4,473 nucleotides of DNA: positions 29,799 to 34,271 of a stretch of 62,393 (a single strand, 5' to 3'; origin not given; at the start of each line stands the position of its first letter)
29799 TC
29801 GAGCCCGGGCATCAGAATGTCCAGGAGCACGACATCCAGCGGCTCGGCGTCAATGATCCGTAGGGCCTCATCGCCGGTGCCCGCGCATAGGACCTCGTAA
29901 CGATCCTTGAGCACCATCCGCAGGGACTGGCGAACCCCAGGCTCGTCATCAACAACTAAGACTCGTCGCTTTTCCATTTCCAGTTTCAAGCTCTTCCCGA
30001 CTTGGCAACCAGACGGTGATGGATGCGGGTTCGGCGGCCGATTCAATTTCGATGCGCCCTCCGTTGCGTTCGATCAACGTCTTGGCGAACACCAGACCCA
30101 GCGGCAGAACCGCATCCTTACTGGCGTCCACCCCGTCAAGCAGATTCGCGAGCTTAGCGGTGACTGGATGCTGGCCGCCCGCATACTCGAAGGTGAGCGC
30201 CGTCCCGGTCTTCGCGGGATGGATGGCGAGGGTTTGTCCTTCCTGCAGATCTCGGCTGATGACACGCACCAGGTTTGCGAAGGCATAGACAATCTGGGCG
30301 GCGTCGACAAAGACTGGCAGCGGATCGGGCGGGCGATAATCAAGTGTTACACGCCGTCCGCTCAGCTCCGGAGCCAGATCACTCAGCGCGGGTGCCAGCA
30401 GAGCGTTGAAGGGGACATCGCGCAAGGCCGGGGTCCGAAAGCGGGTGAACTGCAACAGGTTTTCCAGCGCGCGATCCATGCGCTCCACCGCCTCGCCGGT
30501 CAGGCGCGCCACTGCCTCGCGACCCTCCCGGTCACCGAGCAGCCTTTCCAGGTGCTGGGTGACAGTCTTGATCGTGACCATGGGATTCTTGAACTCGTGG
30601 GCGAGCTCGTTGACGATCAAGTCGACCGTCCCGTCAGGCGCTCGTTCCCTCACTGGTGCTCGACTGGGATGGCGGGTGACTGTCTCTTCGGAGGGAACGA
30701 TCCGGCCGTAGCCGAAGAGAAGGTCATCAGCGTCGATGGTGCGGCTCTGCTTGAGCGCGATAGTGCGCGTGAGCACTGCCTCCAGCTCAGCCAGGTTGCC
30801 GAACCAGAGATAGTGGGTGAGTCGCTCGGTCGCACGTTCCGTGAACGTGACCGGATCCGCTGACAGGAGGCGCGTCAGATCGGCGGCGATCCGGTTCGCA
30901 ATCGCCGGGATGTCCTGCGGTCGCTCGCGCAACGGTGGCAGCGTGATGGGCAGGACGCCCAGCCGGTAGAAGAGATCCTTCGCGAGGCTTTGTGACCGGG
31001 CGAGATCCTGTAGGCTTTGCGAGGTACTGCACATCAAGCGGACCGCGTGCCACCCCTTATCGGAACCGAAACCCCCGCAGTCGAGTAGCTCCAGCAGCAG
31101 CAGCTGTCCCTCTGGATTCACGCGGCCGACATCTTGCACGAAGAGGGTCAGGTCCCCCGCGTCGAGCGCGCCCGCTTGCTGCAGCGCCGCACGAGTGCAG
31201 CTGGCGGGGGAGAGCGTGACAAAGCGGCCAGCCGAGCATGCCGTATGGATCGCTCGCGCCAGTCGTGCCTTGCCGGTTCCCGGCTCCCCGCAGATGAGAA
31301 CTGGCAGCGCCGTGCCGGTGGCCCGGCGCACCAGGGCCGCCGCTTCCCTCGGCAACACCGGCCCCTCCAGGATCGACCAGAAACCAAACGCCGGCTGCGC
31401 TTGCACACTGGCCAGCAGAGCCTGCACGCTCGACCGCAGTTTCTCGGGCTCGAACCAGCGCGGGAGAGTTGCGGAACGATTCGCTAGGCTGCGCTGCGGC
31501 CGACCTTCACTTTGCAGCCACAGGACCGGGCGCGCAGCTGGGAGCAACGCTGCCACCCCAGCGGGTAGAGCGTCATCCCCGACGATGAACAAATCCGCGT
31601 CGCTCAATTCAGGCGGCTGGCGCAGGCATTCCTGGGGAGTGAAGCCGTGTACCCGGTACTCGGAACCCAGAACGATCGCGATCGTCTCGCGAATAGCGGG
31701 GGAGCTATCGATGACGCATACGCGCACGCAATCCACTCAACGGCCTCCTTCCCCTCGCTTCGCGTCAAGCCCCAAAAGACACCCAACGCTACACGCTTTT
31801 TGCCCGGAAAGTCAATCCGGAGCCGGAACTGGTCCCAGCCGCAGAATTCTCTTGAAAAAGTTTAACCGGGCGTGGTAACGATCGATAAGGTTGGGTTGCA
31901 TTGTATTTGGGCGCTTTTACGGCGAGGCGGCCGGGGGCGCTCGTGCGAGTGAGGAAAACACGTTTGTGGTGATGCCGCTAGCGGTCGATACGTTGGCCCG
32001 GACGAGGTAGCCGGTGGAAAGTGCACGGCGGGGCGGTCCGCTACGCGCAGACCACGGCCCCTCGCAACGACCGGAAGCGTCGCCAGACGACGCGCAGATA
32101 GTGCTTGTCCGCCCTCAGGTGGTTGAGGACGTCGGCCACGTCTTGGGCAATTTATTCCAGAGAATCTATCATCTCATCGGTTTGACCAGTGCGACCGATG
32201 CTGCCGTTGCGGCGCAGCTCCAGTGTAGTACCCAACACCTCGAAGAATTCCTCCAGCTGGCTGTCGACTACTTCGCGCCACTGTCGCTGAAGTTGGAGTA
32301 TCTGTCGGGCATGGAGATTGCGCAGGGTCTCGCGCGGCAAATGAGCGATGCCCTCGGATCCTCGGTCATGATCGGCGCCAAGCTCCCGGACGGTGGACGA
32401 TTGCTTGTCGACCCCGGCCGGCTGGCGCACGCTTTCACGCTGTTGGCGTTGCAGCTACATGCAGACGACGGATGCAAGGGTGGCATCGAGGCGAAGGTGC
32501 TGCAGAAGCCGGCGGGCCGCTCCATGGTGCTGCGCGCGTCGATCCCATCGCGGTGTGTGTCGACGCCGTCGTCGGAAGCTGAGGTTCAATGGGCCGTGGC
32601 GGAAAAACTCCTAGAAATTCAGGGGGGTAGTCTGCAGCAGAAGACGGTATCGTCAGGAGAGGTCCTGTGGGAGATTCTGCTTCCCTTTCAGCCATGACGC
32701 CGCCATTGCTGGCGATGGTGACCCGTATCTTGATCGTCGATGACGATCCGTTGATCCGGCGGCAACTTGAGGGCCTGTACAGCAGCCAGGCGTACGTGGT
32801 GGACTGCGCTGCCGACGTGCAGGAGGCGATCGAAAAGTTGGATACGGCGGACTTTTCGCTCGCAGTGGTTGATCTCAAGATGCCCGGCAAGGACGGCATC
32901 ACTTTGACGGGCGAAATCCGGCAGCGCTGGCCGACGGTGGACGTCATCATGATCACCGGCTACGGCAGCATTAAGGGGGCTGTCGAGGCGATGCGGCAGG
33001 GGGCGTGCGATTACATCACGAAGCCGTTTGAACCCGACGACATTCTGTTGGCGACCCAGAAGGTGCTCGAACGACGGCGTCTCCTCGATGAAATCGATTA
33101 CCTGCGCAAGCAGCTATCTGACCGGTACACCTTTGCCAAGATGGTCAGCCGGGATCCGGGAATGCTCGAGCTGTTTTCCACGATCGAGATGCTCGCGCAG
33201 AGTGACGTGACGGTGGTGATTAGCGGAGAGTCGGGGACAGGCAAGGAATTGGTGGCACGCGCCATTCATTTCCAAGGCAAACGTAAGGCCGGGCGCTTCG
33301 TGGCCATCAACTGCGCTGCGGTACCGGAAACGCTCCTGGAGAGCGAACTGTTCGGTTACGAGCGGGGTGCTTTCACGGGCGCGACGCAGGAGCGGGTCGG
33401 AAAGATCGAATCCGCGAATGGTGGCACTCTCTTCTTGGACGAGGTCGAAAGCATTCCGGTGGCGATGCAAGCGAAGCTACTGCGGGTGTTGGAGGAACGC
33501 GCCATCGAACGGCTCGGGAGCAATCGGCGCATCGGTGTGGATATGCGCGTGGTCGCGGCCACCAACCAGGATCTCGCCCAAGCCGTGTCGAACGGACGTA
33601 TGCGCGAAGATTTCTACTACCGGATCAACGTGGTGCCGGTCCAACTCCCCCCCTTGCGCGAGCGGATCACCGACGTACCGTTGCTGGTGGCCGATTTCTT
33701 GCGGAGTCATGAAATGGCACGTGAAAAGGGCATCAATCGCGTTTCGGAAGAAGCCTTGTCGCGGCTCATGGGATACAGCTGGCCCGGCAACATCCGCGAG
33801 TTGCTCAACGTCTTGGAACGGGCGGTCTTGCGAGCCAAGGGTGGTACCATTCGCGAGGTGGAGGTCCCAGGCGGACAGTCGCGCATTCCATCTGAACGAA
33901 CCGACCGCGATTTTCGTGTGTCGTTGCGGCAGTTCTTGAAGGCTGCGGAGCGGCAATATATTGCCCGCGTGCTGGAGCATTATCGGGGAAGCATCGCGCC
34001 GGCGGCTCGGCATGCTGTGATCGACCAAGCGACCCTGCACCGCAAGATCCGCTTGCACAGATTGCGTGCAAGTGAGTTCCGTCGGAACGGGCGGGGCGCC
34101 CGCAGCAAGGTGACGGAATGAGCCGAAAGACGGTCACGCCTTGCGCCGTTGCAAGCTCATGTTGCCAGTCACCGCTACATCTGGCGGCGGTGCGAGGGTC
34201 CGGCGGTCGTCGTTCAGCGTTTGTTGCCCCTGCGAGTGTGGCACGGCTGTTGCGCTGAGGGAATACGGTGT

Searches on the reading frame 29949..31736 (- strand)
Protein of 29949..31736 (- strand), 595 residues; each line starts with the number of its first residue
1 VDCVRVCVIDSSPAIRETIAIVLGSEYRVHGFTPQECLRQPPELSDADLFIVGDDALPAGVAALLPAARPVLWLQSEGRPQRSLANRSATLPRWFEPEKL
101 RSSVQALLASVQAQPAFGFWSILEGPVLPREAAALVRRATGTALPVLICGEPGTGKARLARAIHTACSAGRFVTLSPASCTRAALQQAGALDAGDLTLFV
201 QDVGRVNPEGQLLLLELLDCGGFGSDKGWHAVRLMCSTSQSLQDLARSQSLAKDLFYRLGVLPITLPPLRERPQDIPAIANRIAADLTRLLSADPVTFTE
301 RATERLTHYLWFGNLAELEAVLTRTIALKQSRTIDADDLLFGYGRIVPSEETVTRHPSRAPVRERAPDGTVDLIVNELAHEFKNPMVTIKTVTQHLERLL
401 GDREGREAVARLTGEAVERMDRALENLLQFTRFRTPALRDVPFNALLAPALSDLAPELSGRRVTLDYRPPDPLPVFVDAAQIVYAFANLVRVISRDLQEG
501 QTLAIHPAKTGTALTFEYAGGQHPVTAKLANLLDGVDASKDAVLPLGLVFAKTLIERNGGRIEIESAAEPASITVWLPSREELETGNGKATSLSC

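Call 58: search_protein_families(library=ncbifam, proteins=[window:29949-31736:-], max_evalue=0.00001)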
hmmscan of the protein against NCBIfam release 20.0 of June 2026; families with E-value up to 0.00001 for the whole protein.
window:29949-31736:- (595 aa): 31 families (the best 25 are shown)
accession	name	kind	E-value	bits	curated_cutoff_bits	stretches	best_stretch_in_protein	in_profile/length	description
TIGR01817.1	nifA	equivalog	4.6e-30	104.9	528.85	1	133-354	209-453/534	nif-specific transcriptional activator NifA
TIGR01818.1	ntrC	equivalog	6.2e-26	91.2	558.6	1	136-339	150-377/463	nitrogen regulation protein NR(I)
NF003451.0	PRK05022.1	equivalog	1.4e-25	90.1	476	1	188-333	277-427/512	nitric oxide reductase transcriptional regulator NorR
TIGR02915.1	PEP_resp_reg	equivalog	1.6e-25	89.9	502.6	1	197-343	236-386/445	PEP-CTERM-box response regulator transcription factor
NF041552.1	TF_PrdR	equivalog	4.4e-25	88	795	1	197-339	364-510/577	sigma-54 dependent transcriptional regulator PrdR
NF038308.1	RNA_repair_RtcR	equivalog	1.1e-23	83.9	650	1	181-351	264-444/530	RNA repair transcriptional activator RtcR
TIGR02974.1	phageshock_pspF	equivalog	1.5e-23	83.6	443.55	1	145-335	24-239/336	phage shock protein operon transcriptional activator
NF011958.0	PRK15429.1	equivalog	6e-23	81.3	830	1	145-331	404-614/692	formate hydrogenlyase transcriptional activator FlhA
NF008485.2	PRK11388.1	equivalog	9.9e-23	80.3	551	1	134-339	346-571/643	dihydroxyacetone kinase operon transcriptional regulator DhaR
NF008085.0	PRK10820.1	equivalog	2.5e-22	79.2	576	1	140-340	224-448/520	transcriptional regulator TyrR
NF008469.0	PRK11361.1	equivalog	2.5e-22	79.2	714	1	189-340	231-387/461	acetoacetate metabolism transcriptional regulator AtoC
NF041906.1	V4R_TF_MobR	exception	3.5e-22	78.6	999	1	130-331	242-467/544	phenol degradation transcriptional regulator MobR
NF041946.1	LuxO_transreg_Vib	equivalog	3.1e-21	75.7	800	1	181-339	213-376/463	quorum-sensing sigma-54 dependent transcriptional regulator LuxO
NF051870.1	NAssimRespRegNtrX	equivalog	3.4e-21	75.6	600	1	134-339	153-381/452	nitrogen assimilation response regulator NtrX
NF050807.1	TransRegFlbDCaul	equivalog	3.8e-21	75.5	750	1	232-360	254-382/454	sigma-54-dependent transcriptional regulator FlbD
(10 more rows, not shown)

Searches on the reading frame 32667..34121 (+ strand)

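Call 58: search_protein_families(library=ncbifam, proteins=[window:32667-34121:+], max_evalue=0.00001)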
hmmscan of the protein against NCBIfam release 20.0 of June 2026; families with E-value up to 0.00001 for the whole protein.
window:32667-34121:+ (484 aa): 110 families (the best 25 are shown)
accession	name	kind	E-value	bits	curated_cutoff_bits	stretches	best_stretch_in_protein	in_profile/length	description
NF008469.0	PRK11361.1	equivalog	4.7e-128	427.8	714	1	16-460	2-450/461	acetoacetate metabolism transcriptional regulator AtoC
TIGR02915.1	PEP_resp_reg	equivalog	1.3e-120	403.3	502.6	1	21-464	1-442/445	PEP-CTERM-box response regulator transcription factor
TIGR01818.1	ntrC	equivalog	6.7e-117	391.1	558.6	1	21-458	1-437/463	nitrogen regulation protein NR(I)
NF011695.0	PRK15115.1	equivalog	9.9e-109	364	763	1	19-472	7-444/445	two-component system response regulator GlrR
NF007689.0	PRK10365.1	equivalog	7.8e-105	351.2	760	1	20-461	7-439/441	sigma-54-dependent response regulator transcription factor ZraR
NF051870.1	NAssimRespRegNtrX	equivalog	1.1e-104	350.9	600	1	20-462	3-448/452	nitrogen assimilation response regulator NtrX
NF041552.1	TF_PrdR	equivalog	1e-100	337.8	795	1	140-462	248-574/577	sigma-54 dependent transcriptional regulator PrdR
NF041946.1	LuxO_transreg_Vib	equivalog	2.7e-98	329.7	800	1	45-461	23-457/463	quorum-sensing sigma-54 dependent transcriptional regulator LuxO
TIGR01817.1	nifA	equivalog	8.2e-98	328.5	528.85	1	146-409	184-447/534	nif-specific transcriptional activator NifA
NF003451.0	PRK05022.1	equivalog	5.8e-96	322.2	476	1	154-462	187-506/512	nitric oxide reductase transcriptional regulator NorR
NF008176.1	PRK10923.1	equivalog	5.6e-92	308.8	620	1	20-393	5-374/469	nitrogen regulation protein NR(I)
NF038308.1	RNA_repair_RtcR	equivalog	9.8e-91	305.2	650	1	20-419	30-451/530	RNA repair transcriptional activator RtcR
NF050807.1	TransRegFlbDCaul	equivalog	2.9e-90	303.3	750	1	47-436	29-410/454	sigma-54-dependent transcriptional regulator FlbD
NF049963.1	RespRegFlgRCampy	domain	1.9e-88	297.2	750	1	21-397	3-374/429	fla regulon two-component system response regulator FlgR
NF011958.0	PRK15429.1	equivalog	4.9e-88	296.4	830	1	136-461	357-676/692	formate hydrogenlyase transcriptional activator FlhA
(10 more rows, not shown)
